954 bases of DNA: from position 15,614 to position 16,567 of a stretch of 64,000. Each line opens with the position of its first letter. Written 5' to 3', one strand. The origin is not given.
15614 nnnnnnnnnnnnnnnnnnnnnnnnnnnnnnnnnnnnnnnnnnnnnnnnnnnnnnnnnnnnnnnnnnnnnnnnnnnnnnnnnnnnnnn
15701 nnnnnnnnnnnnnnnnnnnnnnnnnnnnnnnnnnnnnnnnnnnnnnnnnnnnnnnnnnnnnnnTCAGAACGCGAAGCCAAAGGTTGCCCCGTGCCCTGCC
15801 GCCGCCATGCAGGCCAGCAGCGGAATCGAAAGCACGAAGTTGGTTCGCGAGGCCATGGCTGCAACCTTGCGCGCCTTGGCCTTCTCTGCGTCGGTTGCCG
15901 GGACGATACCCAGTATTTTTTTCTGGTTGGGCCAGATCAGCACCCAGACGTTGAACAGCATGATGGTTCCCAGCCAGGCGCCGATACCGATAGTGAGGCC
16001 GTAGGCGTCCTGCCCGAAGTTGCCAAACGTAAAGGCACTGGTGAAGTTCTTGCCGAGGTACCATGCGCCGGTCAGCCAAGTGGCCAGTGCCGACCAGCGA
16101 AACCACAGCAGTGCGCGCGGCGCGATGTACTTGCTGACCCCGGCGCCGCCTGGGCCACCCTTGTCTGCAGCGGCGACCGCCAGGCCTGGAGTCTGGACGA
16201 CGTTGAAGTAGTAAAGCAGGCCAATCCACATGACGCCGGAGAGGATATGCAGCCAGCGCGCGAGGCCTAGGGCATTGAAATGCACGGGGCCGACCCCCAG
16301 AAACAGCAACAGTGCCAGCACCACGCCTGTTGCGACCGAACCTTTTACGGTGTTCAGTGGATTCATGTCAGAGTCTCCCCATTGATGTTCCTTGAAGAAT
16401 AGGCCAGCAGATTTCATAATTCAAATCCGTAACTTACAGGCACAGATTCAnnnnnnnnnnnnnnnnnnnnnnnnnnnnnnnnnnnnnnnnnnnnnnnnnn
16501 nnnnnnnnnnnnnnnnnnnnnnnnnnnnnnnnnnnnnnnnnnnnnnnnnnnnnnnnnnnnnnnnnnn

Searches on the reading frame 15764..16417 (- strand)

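Call 21: search_protein_families(library=pfam, max_evalue=0.00001, proteins=[window:15764-16417:-])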
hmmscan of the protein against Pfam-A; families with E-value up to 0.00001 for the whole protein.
window:15764-16417:- (217 aa): 1 family
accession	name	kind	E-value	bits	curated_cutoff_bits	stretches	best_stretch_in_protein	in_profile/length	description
PF06181.16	Urate_ox_N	-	1.3e-16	61.4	26.9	1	143-214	174-245/295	Urate oxidase N-terminal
